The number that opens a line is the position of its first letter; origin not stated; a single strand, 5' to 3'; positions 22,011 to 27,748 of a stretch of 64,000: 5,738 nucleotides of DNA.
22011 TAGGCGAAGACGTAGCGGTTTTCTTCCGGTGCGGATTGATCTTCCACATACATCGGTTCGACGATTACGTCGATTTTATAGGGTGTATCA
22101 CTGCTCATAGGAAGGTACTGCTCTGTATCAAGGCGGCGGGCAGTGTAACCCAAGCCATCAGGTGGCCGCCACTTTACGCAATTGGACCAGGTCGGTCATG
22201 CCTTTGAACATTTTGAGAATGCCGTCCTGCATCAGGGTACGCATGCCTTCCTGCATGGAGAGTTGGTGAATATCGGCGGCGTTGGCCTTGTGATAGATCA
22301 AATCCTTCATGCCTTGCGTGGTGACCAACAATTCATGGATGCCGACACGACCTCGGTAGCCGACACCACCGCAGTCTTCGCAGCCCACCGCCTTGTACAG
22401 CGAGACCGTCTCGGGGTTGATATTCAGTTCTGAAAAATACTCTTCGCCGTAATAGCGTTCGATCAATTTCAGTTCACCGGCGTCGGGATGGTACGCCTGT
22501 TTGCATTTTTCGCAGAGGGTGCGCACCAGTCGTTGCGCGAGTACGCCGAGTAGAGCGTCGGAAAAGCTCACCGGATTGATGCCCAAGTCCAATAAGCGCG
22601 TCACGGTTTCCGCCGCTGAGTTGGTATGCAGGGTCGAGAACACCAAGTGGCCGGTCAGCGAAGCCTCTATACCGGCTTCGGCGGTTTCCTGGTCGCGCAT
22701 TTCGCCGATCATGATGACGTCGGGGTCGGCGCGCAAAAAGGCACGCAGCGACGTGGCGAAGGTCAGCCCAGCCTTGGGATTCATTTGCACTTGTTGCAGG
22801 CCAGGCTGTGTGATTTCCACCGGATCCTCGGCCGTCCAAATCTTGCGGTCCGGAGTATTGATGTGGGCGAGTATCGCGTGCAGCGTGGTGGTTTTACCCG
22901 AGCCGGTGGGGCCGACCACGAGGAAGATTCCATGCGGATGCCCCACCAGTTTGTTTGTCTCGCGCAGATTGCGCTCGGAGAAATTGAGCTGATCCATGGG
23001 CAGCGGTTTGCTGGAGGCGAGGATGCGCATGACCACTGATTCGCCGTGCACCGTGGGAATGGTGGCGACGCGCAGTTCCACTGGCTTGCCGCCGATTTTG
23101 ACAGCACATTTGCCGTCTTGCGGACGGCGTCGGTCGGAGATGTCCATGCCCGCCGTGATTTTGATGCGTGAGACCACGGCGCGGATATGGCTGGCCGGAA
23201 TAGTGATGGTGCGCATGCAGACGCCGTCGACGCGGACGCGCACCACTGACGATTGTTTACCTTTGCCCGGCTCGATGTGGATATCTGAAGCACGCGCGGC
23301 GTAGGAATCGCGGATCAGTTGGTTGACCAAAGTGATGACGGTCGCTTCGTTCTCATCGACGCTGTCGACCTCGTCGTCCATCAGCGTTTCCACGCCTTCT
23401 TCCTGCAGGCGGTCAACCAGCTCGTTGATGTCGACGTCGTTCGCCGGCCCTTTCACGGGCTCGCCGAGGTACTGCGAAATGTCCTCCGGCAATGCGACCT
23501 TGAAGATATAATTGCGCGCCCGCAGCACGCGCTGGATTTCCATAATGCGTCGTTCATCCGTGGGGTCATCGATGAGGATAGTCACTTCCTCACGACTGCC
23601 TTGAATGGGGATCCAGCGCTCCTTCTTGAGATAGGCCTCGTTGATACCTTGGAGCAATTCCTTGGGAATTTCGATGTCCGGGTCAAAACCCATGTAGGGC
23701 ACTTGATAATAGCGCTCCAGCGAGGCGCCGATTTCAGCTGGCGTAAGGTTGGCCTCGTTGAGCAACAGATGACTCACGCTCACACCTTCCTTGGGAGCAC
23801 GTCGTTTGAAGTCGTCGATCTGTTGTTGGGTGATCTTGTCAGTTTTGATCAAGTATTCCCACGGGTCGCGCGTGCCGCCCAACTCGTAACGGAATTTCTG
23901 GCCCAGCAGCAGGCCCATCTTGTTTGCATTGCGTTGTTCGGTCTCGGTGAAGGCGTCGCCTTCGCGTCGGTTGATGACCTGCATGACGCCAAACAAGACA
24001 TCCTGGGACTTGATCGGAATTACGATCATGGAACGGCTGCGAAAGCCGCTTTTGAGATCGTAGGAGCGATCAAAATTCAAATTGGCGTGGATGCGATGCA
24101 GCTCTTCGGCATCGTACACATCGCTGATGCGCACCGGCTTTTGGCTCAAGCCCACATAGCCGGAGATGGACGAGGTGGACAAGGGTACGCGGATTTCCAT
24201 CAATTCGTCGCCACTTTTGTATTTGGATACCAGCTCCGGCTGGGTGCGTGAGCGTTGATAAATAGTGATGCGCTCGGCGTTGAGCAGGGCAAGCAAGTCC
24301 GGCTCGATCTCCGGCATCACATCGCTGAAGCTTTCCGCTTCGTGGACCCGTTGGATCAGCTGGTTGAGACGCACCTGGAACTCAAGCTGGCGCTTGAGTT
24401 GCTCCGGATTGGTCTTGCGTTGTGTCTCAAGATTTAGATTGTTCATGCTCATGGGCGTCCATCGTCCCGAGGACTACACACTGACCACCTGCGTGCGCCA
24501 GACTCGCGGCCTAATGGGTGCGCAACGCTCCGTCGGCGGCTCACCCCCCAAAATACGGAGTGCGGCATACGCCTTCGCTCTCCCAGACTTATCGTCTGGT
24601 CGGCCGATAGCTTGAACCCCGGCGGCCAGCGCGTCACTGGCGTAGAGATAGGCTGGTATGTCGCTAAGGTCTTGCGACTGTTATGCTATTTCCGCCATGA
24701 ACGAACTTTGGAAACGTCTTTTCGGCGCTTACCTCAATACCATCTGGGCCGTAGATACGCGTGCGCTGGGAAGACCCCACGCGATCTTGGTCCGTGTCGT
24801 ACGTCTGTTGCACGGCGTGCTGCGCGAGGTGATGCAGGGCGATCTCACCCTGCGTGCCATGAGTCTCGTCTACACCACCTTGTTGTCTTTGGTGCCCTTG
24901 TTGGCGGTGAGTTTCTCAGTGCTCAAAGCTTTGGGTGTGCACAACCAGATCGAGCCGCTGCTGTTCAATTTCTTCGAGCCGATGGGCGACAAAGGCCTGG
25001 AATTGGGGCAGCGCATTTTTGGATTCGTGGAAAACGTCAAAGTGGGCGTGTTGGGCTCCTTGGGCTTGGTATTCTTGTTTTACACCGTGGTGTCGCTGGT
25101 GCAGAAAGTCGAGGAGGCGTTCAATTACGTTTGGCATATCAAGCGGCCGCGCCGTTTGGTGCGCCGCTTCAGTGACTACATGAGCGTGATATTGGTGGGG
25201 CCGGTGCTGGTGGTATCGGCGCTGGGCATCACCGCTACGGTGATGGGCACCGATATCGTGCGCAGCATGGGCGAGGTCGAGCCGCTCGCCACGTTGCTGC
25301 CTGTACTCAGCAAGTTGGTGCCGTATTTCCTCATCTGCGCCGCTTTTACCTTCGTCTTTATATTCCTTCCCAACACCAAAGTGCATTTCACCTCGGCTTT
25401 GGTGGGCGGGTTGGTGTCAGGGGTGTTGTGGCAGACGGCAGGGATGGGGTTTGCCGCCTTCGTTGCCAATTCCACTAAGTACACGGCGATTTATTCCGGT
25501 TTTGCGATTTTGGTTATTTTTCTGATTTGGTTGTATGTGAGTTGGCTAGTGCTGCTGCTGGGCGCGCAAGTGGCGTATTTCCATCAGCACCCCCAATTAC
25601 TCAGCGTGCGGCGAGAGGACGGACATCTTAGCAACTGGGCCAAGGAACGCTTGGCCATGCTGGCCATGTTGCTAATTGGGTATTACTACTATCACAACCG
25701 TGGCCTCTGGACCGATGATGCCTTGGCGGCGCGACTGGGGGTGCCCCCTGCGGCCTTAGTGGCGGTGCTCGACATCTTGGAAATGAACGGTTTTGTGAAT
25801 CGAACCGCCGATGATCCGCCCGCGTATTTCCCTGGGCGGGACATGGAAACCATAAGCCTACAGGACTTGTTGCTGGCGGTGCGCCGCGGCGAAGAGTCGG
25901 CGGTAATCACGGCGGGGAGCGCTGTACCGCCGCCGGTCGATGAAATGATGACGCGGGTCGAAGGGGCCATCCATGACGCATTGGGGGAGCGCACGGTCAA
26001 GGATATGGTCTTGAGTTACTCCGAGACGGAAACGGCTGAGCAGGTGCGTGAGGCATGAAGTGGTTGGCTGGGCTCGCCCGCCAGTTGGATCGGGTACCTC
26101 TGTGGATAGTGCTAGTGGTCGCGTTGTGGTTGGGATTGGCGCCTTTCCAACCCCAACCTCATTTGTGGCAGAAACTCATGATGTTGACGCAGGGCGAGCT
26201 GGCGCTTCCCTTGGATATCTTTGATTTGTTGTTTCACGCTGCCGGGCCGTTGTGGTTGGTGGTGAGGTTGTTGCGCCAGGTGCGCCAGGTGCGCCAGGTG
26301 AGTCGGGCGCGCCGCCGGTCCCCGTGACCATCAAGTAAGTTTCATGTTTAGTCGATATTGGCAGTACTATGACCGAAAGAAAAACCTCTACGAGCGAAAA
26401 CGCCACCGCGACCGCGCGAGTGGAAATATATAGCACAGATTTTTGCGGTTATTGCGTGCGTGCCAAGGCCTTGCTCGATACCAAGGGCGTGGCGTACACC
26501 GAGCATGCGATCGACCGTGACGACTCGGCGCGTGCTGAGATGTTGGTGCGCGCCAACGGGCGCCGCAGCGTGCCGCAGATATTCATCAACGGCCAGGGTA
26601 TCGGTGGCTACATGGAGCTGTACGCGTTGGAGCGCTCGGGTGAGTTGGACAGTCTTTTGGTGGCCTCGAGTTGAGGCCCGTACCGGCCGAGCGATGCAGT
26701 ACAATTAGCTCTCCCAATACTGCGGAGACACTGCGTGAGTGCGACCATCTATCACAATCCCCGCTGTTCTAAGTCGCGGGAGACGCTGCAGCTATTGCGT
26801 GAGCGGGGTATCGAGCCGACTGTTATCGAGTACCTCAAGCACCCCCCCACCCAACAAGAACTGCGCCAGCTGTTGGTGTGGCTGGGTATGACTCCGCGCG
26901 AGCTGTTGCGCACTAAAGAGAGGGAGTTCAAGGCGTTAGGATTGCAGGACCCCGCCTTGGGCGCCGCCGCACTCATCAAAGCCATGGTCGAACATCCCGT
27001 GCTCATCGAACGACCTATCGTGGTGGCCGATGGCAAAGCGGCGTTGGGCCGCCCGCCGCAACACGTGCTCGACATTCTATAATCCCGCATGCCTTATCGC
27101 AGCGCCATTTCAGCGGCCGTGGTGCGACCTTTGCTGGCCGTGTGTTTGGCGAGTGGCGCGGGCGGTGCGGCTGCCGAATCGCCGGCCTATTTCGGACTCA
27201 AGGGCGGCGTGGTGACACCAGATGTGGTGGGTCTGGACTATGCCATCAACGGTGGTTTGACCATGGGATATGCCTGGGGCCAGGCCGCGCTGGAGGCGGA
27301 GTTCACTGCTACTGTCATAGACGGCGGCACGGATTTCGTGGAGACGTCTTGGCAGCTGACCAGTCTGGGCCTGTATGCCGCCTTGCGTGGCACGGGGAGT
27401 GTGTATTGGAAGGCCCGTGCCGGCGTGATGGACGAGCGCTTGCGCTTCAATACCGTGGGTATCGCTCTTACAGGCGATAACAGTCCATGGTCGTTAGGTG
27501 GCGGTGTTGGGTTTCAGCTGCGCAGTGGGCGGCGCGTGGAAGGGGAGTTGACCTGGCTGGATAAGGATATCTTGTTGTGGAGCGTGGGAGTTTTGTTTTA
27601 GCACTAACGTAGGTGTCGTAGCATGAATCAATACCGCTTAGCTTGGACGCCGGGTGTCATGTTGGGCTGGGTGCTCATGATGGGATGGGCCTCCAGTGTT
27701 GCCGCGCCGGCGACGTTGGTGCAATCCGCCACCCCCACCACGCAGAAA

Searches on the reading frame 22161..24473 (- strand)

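Call 68: search_protein_families(library=pfam, proteins=[window:22161-24473:-], max_evalue=0.00001)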
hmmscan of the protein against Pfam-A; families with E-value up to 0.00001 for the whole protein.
window:22161-24473:- (771 aa): 3 families
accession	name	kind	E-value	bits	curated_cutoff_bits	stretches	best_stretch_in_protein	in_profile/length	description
PF00437.27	T2SSE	-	3.8e-123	411.3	24.9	1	374-765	3-368/370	Type II/IV secretion system protein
PF05157.20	MshEN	-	5.4e-12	46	23.1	1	258-337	3-81/90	MshEN domain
PF01590.32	GAF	-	7.8e-09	36.6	22.4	1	61-184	14-123/133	GAF domain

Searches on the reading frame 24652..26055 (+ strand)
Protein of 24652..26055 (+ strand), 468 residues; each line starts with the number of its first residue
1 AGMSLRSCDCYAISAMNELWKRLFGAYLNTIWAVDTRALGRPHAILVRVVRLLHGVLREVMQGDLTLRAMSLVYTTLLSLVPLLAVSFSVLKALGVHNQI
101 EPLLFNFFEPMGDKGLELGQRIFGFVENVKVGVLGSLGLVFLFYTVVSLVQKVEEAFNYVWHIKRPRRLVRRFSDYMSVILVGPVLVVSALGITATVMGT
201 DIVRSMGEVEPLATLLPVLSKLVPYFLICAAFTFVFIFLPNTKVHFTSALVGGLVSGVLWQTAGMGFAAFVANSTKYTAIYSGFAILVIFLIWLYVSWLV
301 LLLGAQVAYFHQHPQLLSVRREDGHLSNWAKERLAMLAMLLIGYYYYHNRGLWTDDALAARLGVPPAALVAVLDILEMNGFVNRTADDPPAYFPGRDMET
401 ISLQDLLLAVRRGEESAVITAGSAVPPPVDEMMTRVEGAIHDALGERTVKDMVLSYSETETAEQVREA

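Call 68: search_protein_families(library=pfam, proteins=[window:24652-26055:+], max_evalue=0.00001)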
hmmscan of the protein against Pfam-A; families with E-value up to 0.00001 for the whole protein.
window:24652-26055:+ (468 aa): 1 family
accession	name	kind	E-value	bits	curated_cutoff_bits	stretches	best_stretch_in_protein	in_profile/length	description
PF03631.20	Virul_fac_BrkB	-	7.7e-52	176.9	33.7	1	62-313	2-257/259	Virulence factor BrkB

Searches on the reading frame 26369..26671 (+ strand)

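Call 53: search_protein_families(library=pfam, proteins=[window:26369-26671:+], max_evalue=0.001)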
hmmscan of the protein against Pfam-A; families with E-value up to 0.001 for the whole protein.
window:26369-26671:+ (101 aa): 3 families
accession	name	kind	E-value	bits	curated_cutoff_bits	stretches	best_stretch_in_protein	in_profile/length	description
PF00462.30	Glutaredoxin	-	2.1e-20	73.1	22.9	1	18-78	1-60/60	Glutaredoxin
PF13417.12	GST_N_3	-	1.4e-05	25.8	22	1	21-78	2-57/75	Glutathione S-transferase, N-terminal domain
PF13409.12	GST_N_2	-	6.4e-05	23.9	25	1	25-79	1-58/70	Glutathione S-transferase, N-terminal domain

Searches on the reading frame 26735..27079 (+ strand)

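Call 53: search_protein_families(library=pfam, proteins=[window:26735-27079:+], max_evalue=0.001)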
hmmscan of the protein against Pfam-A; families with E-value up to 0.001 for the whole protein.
window:26735-27079:+ (115 aa): 2 families
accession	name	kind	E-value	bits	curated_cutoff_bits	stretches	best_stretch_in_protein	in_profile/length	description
PF03960.21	ArsC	-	5.5e-22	78.3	24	1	6-113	1-78/79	ArsC family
PF00462.30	Glutaredoxin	-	3.6e-06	27.5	22.9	1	4-47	2-45/60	Glutaredoxin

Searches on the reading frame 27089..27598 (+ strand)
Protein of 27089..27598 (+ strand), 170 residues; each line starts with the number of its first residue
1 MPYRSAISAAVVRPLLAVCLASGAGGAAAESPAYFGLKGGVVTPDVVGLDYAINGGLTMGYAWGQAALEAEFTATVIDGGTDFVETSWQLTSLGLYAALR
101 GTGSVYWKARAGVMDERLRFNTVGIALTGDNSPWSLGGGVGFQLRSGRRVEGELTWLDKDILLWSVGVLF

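Call 53: search_protein_families(library=pfam, proteins=[window:27089-27598:+], max_evalue=0.001)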
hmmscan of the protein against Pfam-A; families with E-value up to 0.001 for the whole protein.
window:27089-27598:+ (170 aa): 2 families
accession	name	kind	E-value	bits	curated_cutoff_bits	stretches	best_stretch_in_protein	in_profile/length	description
PF13505.12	OMP_b-brl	-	1.1e-06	29.4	28.7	1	16-153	3-149/175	Outer membrane protein beta-barrel domain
PF03797.25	Autotransporter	-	0.00066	19.9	26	1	47-142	30-124/255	Autotransporter beta-domain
